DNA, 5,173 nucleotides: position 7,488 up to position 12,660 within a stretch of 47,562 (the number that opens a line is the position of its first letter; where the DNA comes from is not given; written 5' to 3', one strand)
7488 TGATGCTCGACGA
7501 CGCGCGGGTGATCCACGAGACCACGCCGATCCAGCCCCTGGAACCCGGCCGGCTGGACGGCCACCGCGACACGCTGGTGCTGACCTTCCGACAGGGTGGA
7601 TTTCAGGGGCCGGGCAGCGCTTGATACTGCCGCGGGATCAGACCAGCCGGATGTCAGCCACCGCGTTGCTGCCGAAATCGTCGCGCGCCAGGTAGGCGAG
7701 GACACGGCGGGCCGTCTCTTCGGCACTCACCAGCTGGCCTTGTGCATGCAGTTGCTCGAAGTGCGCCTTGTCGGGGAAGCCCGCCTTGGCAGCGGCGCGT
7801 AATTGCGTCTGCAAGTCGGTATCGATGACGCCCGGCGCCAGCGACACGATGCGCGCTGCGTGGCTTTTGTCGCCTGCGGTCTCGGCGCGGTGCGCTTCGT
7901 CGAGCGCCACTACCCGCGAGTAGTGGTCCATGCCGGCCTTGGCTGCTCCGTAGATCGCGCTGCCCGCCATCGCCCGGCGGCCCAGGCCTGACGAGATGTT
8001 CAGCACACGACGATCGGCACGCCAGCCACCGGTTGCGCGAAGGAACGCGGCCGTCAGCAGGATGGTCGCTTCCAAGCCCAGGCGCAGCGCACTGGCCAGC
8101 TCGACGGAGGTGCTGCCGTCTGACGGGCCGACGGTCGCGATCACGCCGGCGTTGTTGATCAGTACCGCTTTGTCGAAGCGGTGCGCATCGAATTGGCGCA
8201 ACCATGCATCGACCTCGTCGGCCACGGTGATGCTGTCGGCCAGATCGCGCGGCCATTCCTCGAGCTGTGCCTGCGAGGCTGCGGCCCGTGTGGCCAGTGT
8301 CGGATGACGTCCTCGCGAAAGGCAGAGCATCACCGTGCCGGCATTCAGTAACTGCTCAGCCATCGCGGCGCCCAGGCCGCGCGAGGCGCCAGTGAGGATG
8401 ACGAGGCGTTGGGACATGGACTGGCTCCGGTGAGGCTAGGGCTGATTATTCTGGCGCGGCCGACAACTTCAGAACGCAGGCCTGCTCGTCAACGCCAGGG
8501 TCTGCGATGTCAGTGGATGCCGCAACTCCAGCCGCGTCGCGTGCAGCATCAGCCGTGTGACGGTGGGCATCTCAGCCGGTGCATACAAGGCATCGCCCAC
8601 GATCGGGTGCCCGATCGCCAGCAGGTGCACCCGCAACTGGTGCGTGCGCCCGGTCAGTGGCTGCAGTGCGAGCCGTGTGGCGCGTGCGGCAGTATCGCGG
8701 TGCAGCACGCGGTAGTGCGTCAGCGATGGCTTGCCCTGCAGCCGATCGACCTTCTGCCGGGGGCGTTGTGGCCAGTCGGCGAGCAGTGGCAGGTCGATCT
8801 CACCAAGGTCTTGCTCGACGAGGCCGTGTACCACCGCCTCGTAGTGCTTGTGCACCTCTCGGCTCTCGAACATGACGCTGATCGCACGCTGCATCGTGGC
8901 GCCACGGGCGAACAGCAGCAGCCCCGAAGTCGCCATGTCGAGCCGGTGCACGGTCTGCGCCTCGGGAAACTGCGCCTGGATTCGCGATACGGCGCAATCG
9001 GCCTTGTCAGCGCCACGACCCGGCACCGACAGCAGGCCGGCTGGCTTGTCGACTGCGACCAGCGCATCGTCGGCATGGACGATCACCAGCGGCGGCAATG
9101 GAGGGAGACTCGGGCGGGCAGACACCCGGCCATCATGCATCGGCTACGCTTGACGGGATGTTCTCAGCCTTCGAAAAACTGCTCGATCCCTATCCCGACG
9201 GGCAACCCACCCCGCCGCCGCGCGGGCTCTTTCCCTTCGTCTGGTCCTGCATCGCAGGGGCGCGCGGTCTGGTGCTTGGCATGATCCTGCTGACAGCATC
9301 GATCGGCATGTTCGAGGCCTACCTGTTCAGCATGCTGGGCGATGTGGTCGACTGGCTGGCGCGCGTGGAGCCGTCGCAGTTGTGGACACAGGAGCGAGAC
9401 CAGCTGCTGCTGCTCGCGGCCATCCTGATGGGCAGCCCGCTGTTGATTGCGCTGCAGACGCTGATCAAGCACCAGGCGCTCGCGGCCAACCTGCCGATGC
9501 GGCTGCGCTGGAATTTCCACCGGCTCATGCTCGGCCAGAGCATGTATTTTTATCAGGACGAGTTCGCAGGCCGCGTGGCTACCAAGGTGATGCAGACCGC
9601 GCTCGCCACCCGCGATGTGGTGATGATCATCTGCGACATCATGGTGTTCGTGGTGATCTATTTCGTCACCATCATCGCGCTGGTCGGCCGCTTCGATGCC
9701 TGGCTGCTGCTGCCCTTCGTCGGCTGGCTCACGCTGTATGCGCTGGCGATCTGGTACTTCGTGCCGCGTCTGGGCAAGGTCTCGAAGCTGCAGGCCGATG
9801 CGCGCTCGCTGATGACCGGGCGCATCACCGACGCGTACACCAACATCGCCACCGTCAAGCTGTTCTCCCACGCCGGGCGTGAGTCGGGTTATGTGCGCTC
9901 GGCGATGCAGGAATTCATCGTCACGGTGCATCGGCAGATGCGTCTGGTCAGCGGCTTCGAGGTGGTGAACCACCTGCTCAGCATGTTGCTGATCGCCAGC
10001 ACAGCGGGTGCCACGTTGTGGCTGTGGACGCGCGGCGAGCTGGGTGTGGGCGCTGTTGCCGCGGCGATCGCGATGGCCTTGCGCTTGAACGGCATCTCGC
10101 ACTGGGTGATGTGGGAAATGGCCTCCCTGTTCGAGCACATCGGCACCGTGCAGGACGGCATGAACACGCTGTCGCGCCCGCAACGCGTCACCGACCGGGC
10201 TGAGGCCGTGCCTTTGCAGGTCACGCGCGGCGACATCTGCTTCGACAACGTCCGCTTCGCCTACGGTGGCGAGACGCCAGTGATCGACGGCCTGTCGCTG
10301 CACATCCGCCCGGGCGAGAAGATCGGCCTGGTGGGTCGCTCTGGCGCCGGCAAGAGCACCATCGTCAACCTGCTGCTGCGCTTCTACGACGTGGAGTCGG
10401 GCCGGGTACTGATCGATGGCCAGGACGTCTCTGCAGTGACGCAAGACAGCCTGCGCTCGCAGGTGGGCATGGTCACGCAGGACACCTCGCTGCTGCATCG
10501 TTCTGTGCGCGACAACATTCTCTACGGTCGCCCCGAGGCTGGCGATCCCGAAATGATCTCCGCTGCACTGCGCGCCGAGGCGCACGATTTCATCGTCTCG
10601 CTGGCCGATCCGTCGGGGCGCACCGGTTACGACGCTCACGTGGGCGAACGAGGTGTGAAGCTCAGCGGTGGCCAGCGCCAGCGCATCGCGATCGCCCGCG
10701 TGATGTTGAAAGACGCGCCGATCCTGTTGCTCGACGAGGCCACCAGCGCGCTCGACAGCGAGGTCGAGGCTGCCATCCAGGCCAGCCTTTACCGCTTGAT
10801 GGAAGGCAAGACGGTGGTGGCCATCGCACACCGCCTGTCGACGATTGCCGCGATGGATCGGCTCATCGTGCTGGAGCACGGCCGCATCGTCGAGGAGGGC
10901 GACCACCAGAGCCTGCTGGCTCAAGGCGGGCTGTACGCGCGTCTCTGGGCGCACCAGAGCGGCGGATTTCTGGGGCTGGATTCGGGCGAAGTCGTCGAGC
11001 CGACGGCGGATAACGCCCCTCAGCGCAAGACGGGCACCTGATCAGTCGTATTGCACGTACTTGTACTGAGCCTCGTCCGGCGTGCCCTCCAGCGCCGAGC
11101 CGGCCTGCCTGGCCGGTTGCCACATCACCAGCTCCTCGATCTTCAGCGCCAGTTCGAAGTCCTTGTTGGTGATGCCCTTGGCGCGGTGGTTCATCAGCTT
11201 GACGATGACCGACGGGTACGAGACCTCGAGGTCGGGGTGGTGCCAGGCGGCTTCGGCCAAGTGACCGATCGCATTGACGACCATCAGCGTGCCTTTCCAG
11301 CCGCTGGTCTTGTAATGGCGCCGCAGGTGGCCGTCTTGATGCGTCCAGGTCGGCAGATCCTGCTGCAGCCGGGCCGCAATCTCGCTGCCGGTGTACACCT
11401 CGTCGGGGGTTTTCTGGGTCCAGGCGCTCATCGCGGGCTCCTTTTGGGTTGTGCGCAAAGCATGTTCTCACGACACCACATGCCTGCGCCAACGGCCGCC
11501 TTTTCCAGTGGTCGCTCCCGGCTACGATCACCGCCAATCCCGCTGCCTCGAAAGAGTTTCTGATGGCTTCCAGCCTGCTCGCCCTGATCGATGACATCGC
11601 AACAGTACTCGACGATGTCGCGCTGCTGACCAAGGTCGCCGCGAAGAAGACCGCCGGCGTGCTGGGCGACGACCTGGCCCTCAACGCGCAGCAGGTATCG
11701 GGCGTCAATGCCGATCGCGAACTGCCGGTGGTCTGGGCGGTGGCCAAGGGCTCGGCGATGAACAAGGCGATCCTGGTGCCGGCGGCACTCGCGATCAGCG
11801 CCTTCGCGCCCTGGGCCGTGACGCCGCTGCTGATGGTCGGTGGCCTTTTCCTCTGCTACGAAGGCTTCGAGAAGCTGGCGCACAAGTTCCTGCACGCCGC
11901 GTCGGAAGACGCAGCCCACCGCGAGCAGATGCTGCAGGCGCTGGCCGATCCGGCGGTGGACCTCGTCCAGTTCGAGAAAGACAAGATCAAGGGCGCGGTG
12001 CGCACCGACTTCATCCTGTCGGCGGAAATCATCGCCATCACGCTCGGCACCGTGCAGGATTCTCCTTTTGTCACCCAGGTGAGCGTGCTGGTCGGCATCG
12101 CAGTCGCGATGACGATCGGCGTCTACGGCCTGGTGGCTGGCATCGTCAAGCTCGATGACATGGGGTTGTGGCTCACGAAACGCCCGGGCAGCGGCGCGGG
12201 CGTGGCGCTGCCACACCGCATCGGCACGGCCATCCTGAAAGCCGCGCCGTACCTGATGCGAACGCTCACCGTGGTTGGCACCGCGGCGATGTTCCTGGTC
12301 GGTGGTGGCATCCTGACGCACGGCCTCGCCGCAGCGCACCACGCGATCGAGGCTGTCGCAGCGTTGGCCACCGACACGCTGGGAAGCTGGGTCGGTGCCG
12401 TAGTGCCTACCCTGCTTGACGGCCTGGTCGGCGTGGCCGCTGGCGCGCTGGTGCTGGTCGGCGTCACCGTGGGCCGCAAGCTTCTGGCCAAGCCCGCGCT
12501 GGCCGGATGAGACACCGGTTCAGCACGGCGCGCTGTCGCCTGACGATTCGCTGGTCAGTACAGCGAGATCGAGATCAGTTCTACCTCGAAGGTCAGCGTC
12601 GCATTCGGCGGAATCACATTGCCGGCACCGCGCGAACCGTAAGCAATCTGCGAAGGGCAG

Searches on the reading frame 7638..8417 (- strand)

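Call 18: search_protein_families(library=pfam, proteins=[window:7638-8417:-], max_evalue=0.001)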
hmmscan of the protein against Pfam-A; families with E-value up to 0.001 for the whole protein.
window:7638-8417:- (259 aa): 2 families
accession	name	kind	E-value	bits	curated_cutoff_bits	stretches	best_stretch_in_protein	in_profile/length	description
PF00106.31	adh_short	-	6.6e-24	84.9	26.6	1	5-209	2-193/195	short chain dehydrogenase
PF13561.12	adh_short_C2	-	2.2e-15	57.3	27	1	10-247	1-220/236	Enoyl-(Acyl carrier protein) reductase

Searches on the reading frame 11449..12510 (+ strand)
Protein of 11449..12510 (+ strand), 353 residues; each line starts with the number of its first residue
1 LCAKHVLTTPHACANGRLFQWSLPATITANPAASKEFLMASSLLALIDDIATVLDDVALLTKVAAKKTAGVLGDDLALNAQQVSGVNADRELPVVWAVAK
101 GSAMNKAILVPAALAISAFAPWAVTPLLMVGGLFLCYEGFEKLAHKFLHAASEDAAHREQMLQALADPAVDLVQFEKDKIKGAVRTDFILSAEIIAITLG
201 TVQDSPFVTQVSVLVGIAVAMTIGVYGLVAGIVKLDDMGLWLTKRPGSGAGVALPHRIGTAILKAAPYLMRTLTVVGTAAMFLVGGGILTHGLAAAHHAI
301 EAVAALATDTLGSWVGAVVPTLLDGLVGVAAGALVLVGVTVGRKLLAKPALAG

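Call 18: search_protein_families(library=pfam, proteins=[window:11449-12510:+], max_evalue=0.001)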
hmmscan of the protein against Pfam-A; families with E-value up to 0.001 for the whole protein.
window:11449-12510:+ (353 aa): 1 family
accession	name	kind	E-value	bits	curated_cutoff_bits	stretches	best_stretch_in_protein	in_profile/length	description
PF05661.17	DUF808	-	5.6e-113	377.4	28.4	1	41-336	1-300/302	Protein of unknown function (DUF808)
